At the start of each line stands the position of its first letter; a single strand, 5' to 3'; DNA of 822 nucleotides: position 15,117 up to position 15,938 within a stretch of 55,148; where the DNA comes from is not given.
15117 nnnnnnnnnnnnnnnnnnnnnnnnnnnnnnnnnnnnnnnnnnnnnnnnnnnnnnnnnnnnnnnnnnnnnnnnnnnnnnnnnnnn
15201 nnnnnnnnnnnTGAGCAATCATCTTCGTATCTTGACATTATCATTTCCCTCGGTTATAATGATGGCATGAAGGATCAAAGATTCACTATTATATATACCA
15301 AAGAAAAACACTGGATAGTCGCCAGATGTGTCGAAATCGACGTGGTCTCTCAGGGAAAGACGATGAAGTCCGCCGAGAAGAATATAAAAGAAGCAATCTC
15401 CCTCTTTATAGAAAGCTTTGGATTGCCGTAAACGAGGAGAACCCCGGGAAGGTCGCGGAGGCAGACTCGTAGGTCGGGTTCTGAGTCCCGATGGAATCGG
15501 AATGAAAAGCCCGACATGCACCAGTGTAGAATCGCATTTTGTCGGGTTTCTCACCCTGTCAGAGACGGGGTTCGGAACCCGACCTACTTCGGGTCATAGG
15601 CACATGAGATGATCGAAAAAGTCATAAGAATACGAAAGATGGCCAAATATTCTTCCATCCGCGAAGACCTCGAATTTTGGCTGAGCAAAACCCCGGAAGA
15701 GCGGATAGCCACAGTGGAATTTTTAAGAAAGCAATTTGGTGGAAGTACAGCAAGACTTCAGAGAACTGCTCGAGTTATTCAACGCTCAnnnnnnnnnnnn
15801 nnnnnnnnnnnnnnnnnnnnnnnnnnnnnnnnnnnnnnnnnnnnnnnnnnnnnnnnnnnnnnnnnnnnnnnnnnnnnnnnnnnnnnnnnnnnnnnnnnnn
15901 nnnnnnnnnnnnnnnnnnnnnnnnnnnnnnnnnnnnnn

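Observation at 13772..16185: Accessory defence/TA islet between lpxK and nadB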

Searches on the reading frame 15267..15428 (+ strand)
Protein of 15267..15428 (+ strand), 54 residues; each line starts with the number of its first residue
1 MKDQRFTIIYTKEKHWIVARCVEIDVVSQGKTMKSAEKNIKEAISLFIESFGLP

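Call 7: search_protein_families(library=pfam, proteins=[window:15267-15428:+], max_evalue=0.1)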
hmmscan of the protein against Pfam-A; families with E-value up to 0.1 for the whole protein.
window:15267-15428:+ (54 aa): 2 families
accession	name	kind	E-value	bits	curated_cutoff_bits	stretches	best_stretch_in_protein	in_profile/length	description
PF24113.1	DUF7387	-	0.00043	21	27.9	1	8-47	15-54/85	Family of unknown function (DUF7387)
PF12910.14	PHD_like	-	0.073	13.5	27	1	6-47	58-99/141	Antitoxin of toxin-antitoxin, RelE / RelB, TA system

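Call 8: search_protein_families(library=padloc, proteins=[window:15267-15428:+], max_evalue=0.1)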
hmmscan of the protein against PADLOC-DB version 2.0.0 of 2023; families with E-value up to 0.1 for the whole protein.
window:15267-15428:+ (54 aa): 0 families

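Call 9: search_protein_families(library=ncbifam, proteins=[window:15267-15428:+], max_evalue=0.1)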
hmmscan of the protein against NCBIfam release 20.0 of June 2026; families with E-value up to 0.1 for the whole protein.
window:15267-15428:+ (54 aa): 1 family
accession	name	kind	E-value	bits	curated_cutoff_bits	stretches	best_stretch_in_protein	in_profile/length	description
NF011470.1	PRK14887.1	equivalog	0.022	15.3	27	1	7-49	5-50/76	KEOPS complex subunit Pcc1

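Call 27: find_homologous_proteins(query=window:15267-15428:+, max_evalue=0.01)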
Query window:15267-15428:+ (54 aa): 15 proteins with E <= 0.01 among 15 candidates.
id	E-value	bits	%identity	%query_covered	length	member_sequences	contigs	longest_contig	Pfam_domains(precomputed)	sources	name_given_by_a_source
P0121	8.5e-28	111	100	100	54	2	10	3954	-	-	-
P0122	4.1e-27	109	100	100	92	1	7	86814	-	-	-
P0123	4.6e-27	108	98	100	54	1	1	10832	-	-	-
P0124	3.9e-22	93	85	100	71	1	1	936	-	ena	-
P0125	1.6e-21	91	78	100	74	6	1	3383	-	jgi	-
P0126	3.7e-19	84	79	96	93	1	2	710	-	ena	-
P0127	4.0e-19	84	77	96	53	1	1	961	-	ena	-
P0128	1.1e-18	83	77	96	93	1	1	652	-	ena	-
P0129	1.9e-18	82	75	96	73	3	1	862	-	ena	-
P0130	3.7e-18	81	75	96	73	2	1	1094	-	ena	-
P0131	5.4e-16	74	74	93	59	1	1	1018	-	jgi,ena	-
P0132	1.0e-15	73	74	93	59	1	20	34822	-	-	-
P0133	1.0e-15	73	74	93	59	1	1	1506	-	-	-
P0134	6.7e-15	71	75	89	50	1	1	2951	-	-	-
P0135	4.3e-12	62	78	76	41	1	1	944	-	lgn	-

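Call 29: find_encoding_contigs(protein=P0122, flank=6000, max_places=4)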
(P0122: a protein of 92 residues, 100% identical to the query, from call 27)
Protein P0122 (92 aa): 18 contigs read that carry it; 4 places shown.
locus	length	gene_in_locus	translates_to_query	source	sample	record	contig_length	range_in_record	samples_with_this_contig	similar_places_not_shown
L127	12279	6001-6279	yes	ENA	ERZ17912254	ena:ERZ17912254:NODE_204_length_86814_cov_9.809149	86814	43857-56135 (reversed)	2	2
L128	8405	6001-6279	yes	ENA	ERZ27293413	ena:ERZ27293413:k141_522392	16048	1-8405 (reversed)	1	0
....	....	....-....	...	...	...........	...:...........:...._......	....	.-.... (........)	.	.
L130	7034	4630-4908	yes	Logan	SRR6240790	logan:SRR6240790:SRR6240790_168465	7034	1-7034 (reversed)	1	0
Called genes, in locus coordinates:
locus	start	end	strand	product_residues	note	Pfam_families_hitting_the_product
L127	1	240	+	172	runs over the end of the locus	PF10543:ORF6N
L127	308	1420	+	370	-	PF02684:LpxB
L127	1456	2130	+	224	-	PF04028:DUF374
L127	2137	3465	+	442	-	PF04413:Glycos_transf_N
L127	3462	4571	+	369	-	PF02606:LpxK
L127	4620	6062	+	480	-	PF03235:GmrSD_N, PF01844:HNH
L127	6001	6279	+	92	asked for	-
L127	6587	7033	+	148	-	-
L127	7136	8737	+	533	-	PF00890:FAD_binding_2, PF02910:Succ_DH_flav_C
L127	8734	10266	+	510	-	PF00117:GATase, PF02540:NAD_synthase (faint), PF03054:tRNA_Me_trans (faint), PF00958:GMP_synt_C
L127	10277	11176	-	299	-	PF05368:NmrA, PF01073:3Beta_HSD, PF01370:Epimerase, PF13460:NAD_binding_10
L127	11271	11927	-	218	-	PF10502:Peptidase_S26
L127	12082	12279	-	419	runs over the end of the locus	PF18962:Por_Secre_tail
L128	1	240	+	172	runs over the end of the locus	PF10543:ORF6N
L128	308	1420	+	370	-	PF02684:LpxB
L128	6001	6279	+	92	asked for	-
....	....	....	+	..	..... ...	-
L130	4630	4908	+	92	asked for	-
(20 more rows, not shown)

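Call 30: find_encoding_contigs(protein=P0132, flank=5000, max_places=4)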
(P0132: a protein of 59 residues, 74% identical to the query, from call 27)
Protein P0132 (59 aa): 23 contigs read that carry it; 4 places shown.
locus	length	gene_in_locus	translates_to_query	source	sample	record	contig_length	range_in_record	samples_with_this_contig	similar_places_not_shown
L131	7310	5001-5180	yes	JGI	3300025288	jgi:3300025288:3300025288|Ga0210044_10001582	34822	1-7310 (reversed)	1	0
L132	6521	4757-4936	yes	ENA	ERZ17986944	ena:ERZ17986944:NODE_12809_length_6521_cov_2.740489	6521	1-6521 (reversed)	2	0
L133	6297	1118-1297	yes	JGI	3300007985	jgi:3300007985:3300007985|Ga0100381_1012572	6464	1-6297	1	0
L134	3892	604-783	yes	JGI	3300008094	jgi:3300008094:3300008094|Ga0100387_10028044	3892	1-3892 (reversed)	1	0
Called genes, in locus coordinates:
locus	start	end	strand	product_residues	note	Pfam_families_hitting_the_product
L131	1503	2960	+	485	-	PF18962:Por_Secre_tail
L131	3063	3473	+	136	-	-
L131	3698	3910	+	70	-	-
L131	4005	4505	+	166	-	PF06271:RDD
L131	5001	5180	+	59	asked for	-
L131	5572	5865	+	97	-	PF00076:RRM_1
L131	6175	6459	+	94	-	PF10387:DUF2442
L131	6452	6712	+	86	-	PF13711:DUF4160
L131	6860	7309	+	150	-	?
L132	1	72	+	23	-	?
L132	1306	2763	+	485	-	PF18962:Por_Secre_tail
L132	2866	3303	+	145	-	-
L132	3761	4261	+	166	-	PF06271:RDD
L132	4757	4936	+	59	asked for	-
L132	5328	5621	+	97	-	PF00076:RRM_1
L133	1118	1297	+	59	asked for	-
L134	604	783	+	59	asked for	-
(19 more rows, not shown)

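Call 39: find_encoding_contigs(protein=P0125, flank=3000, max_places=3)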
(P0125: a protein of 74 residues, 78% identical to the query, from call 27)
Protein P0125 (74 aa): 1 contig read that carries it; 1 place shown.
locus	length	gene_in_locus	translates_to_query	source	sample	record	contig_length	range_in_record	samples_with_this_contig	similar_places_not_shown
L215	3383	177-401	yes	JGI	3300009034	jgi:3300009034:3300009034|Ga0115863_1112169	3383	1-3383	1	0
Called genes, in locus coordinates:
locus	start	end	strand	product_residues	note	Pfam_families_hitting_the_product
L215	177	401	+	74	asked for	-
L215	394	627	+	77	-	PF07927:HicA_toxin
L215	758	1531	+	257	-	PF03167:UDG (weak)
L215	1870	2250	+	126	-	-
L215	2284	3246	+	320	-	-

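Call 40: find_encoding_contigs(protein=P0126, flank=3000, max_places=3)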
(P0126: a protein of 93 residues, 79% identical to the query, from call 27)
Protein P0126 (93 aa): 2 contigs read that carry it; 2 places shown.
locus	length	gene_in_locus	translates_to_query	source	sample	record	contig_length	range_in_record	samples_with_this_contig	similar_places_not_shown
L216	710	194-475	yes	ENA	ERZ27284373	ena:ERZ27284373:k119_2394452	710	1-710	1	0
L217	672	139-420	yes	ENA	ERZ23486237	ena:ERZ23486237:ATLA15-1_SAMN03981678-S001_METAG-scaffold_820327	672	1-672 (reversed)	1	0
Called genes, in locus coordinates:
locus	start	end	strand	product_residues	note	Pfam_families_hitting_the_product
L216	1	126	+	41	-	?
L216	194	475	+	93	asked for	-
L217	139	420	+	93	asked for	-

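Call 85: search_protein_families(library=pfam, alignment_id=A4, max_evalue=0.1)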
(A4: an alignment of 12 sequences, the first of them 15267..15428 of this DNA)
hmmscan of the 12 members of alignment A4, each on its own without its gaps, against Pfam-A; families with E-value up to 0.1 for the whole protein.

A. member 1, window:15267-15428:+ (54 aa): 2 families
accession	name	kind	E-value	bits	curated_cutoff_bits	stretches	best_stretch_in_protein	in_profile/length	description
PF24113.1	DUF7387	-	0.00043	21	27.9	1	8-47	15-54/85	Family of unknown function (DUF7387)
PF12910.14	PHD_like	-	0.073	13.5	27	1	6-47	58-99/141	Antitoxin of toxin-antitoxin, RelE / RelB, TA system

B. families by the number of members that match (of 12 scanned): 8 families
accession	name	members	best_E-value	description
PF24113.1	DUF7387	11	2.2e-05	Family of unknown function (DUF7387)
PF12910.14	PHD_like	10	0.006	Antitoxin of toxin-antitoxin, RelE / RelB, TA system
PF15919.11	HicB_lk_antitox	3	0.012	HicB_like antitoxin of bacterial toxin-antitoxin system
PF10858.15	DUF2659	1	0.03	Protein of unknown function (DUF2659)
PF08727.16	P3A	1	0.08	Poliovirus 3A protein like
PF10850.13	DUF2653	1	0.085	Protein of unknown function (DUF2653)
PF21748.3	UPF0150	1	0.095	UPF0150-like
PF21072.3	EFR3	1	0.098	EFR3 protein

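Call 86: search_protein_families(library=pfam, proteins=[L215:177-398:+, L215:394-624:+], max_evalue=0.1)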
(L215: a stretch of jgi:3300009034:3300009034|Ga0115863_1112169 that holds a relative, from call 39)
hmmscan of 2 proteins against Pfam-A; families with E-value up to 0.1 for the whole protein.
L215:177-398:+ (74 aa): 1 family
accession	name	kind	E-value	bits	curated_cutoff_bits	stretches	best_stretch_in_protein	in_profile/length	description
PF24113.1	DUF7387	-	0.00066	20.4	27.9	1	9-49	16-56/85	Family of unknown function (DUF7387)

L215:394-624:+ (77 aa): 3 families
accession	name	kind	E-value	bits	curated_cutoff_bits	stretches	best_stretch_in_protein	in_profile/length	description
PF07927.17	HicA_toxin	-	9.2e-19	67.7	27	1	9-66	1-58/58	HicA toxin of bacterial toxin-antitoxin,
PF01870.24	Hjc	-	0.063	13.7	21.1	0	11-39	5-32/93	Archaeal holliday junction resolvase (hjc)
PF12174.13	RST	-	0.074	13.4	22.7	0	44-76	18-50/67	RCD1-SRO-TAF4 (RST) plant domain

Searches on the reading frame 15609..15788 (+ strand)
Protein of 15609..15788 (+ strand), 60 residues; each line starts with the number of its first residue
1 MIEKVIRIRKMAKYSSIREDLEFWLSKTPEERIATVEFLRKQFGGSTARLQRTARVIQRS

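Call 7: search_protein_families(library=pfam, proteins=[window:15609-15788:+], max_evalue=0.1)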
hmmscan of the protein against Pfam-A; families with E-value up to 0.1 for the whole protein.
window:15609-15788:+ (60 aa): 0 families

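Call 8: search_protein_families(library=padloc, proteins=[window:15609-15788:+], max_evalue=0.1)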
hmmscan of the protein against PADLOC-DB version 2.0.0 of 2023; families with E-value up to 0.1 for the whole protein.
window:15609-15788:+ (60 aa): 0 families

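Call 9: search_protein_families(library=ncbifam, proteins=[window:15609-15788:+], max_evalue=0.1)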
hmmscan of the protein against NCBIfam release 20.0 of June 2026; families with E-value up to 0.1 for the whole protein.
window:15609-15788:+ (60 aa): 0 families

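Call 44: search_solved_structures(query=A3, max_evalue=10)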
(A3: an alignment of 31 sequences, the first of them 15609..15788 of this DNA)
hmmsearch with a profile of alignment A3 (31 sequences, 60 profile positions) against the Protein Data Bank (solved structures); distinct sequences matched with E-value up to 10: 4.
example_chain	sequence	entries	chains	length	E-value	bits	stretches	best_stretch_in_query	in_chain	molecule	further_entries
9nah_A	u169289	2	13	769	1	12.4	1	15-35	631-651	SIR2 family protein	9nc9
6cjn_A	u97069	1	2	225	1.1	12.3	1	24-56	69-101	Chalcone--flavonone isomerase 1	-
8jfs_A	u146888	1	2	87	1.4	11.9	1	19-37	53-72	Acylphosphatase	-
6cjo_A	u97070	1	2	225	1.5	11.9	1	24-56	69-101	Chalcone--flavonone isomerase 1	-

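Call 67: predict_structure(alignment_id=A3)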
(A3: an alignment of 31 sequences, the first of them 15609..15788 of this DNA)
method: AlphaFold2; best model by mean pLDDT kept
length: 60 residues; sequences in the alignment: 31
mean_pLDDT: 66.9   pTM: 0.41
mean pLDDT of the five models: 66.9, 64.1, 63.8, 63.7, 59.0
residues with pLDDT >= 90: 0; 70-90: 26; 50-70: 28; < 50: 6
segments of 3 or more residues with pLDDT < 50: 1-3, 58-60
pLDDT, mean of each block of 10 residues (from residue 1): 55 71 84 79 62 50
secondary structure, 60 per line:
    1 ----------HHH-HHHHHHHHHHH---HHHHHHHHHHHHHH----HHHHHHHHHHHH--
elements in order: H15-25 H29-42 H47-58

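Call 72: fold_search(model_id=the predicted structure, library=pdb)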
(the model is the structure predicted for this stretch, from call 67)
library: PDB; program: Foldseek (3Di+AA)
matches with E <= 10: 4; with E <= 0.001: 0
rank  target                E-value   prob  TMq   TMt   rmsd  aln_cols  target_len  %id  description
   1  4fth_A                7.1e+00  0.04  0.31  0.29  12.7        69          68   16  Crystal Structure of NtrC4 DNA-binding domain bound to double-stranded DNA (released 2012-08-29)
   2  8rks_D                8.7e+00  0.06  0.34  0.10   5.4        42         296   19  Structure of VPS29-VPS35 bound to the LFa motif R21 of Fam21. (released 2024-04-24)
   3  6vab_D                9.3e+00  0.05  0.35  0.11   5.4        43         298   19  Mouse retromer sub-structure: VPS35/VPS35 flat dimer (released 2020-02-19)
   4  7kio                  9.9e+00  0.08  0.37  0.09   3.3        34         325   20  Crystal structure of inositol polyphosphate 1-phosphatase (INPP1) D54A mutant (released 2020-11-25)

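Call 83: search_protein_representatives(alignment_id=A3)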
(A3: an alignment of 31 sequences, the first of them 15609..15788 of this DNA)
Query: 31 sequences, 60 profile positions. Proteins with E-value up to 0.001 (for the whole library): 1450; up to 1e-10: 316; up to 1e-30: 0. The best 150 are listed.
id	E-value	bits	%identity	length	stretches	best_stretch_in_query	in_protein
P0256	1.2e-28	114.6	-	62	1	1-59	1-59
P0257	5.6e-27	109.4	-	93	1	1-60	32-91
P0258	7.6e-27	108.9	-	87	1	1-60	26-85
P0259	8.9e-26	105.5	-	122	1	1-60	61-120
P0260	1.0e-25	105.3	-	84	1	1-60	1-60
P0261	2.1e-25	104.3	-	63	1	1-60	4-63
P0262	3.4e-25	103.6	-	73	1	1-59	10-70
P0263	7.7e-25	102.5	-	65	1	1-60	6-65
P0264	1.0e-24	102.1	-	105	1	2-60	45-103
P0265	1.1e-24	102.0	-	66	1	2-60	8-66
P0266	1.4e-24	101.7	-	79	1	1-59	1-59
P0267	1.4e-24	101.7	-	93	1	1-60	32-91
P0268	3.7e-24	100.3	-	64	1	1-59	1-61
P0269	3.7e-24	100.3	-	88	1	1-60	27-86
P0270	4.2e-24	100.1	-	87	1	1-60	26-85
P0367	2.0e-17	78.8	-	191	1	1-49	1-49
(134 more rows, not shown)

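Call 86: search_protein_families(library=pfam, proteins=[P0367], max_evalue=0.1)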
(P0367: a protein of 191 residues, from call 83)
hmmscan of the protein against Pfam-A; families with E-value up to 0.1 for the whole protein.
P0367 (191 aa): 5 families
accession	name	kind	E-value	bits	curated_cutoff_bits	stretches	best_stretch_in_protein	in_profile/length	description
PF19502.5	DUF6036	-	8.6e-06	26.1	23.6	1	51-108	8-62/164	Nucleotidyltransferase of unknown function (DUF6036)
PF10706.15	Aminoglyc_resit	-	4.3e-05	24.1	21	1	51-137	3-86/149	Aminoglycoside-2''-adenylyltransferase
PF08843.17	AbiEii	-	7.3e-05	23.3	22.5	1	65-106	16-60/238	Nucleotidyl transferase AbiEii toxin, Type IV TA system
PF09970.15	DUF2204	-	0.00014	22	20.3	1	48-187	3-143/181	Nucleotidyl transferase of unknown function (DUF2204)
PF14907.12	NTP_transf_5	-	0.0018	18.3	31.2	1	40-108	50-119/249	Uncharacterised nucleotidyltransferase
